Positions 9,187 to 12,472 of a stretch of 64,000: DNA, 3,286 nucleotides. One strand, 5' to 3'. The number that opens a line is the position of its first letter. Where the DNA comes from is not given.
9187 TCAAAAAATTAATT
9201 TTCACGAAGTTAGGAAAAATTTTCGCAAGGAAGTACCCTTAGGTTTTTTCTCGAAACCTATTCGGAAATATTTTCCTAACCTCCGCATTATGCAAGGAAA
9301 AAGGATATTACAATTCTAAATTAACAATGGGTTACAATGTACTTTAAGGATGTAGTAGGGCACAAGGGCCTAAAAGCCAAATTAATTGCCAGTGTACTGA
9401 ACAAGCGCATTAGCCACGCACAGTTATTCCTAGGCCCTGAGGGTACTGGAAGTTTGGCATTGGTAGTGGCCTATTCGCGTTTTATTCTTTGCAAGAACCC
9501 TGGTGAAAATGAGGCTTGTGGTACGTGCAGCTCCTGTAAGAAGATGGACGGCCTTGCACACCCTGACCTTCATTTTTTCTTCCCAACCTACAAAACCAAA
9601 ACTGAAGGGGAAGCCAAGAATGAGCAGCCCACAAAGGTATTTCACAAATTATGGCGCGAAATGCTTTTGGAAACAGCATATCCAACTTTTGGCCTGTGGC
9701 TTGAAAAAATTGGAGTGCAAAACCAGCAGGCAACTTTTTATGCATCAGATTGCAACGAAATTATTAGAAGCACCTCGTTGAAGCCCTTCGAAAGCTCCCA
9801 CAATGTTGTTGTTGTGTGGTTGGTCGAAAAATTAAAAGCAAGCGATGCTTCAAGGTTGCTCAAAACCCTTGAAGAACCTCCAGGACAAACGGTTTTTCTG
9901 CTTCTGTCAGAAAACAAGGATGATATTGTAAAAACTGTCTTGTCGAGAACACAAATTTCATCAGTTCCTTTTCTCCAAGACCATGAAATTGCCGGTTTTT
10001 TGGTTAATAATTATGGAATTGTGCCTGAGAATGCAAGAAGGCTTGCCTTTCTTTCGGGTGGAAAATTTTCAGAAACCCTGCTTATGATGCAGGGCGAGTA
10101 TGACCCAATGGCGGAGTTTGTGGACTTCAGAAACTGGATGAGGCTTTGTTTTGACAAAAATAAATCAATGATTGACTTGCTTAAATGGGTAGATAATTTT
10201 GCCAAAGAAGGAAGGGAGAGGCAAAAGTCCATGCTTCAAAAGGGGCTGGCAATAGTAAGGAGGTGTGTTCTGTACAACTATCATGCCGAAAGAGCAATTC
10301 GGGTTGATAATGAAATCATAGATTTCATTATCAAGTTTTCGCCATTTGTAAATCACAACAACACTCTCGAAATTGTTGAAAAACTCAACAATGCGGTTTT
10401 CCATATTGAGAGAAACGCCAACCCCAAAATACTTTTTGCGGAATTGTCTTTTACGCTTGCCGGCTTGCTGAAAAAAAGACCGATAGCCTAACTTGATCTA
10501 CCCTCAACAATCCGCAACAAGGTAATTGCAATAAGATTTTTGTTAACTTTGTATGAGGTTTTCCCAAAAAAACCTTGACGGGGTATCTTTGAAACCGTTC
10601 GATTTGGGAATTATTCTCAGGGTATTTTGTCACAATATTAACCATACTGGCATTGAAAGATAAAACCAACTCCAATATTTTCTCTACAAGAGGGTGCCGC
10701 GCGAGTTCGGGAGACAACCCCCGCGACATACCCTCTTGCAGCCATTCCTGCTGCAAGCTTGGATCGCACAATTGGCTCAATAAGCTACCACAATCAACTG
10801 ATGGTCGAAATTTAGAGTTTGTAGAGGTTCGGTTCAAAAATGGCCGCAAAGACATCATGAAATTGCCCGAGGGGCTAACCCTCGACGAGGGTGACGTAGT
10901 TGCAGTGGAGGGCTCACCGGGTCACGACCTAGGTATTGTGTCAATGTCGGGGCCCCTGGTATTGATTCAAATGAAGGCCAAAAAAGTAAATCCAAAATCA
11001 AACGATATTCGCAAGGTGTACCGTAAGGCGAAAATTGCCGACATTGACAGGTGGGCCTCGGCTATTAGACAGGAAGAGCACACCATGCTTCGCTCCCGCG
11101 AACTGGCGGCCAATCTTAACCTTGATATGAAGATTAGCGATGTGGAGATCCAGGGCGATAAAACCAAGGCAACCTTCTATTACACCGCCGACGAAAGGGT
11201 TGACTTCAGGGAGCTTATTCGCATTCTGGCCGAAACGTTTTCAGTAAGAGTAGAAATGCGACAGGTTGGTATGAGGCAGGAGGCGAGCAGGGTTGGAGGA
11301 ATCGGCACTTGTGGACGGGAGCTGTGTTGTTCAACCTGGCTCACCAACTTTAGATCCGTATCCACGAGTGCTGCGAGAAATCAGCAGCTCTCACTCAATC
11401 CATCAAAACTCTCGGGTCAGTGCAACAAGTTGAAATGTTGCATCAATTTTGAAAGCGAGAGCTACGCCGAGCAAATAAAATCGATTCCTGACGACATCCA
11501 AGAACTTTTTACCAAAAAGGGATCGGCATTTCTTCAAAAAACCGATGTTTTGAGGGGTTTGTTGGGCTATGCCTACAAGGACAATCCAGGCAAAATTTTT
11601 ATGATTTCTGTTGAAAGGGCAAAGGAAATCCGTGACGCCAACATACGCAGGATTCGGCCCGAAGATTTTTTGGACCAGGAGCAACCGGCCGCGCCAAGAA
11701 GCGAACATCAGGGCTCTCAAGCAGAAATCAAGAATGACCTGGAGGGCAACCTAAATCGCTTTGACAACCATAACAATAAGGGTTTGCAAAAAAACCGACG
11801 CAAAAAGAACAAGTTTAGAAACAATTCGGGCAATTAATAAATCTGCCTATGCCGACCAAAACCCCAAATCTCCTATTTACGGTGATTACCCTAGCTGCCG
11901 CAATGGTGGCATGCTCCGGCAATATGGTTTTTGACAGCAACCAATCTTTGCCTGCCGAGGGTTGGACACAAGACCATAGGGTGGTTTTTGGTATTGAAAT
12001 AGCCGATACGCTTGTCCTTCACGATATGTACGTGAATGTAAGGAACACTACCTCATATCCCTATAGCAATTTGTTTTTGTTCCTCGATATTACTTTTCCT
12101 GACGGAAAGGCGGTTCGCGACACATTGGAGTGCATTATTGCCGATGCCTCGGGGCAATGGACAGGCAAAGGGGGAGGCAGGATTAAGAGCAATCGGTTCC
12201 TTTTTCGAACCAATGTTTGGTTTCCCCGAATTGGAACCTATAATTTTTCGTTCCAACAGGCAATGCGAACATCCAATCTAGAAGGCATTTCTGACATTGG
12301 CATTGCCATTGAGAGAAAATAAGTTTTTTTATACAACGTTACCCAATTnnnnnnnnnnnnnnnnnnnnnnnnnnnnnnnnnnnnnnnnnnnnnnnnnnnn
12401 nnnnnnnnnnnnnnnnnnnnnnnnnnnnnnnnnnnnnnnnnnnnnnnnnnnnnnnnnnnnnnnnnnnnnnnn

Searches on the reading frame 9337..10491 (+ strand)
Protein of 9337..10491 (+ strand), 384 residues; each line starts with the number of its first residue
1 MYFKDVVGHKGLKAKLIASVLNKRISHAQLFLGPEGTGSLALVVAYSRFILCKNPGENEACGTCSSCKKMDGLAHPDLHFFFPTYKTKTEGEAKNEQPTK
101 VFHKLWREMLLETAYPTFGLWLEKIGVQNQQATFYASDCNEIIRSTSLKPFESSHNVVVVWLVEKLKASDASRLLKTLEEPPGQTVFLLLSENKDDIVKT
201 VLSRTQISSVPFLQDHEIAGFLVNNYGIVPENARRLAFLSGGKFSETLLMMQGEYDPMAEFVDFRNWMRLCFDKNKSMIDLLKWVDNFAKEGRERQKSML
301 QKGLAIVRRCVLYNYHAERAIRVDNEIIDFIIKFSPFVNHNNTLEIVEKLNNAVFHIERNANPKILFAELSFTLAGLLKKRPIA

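Call 44: search_protein_families(library=pfam, proteins=[window:9337-10491:+], max_evalue=0.000001)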
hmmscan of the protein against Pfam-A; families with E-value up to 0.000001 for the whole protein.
window:9337-10491:+ (384 aa): 1 family
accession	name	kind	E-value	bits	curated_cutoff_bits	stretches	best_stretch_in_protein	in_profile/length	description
PF13177.12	DNA_pol3_delta2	-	2.6e-35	122.2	27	1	10-209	3-156/161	DNA polymerase III, delta subunit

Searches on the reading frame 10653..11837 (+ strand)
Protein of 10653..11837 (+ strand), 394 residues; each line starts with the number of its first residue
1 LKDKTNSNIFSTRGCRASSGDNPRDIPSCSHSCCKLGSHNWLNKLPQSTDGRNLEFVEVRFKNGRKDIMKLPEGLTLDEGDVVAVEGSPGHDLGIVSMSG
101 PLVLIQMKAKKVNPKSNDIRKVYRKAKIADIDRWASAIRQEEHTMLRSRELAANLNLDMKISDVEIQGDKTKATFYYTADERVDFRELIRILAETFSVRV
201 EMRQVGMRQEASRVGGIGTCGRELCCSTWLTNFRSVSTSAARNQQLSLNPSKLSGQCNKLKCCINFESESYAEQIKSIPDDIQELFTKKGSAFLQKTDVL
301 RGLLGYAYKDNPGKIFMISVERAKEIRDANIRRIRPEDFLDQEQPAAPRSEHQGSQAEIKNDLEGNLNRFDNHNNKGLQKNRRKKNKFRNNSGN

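Call 44: search_protein_families(library=pfam, proteins=[window:10653-11837:+], max_evalue=0.000001)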
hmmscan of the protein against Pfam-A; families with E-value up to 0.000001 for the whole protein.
window:10653-11837:+ (394 aa): 1 family
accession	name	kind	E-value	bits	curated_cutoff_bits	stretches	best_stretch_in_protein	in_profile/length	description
PF04468.17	PSP1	-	1.9e-28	99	27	1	121-205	2-86/86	PSP1 C-terminal conserved region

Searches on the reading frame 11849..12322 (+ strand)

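Call 44: search_protein_families(library=pfam, proteins=[window:11849-12322:+], max_evalue=0.000001)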
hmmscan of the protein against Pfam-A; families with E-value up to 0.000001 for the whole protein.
window:11849-12322:+ (157 aa): 1 family
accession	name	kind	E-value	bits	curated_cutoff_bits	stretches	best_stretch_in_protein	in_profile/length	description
PF14109.11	GldH_lipo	-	3.5e-40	138.2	27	1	27-154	2-129/129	GldH lipoprotein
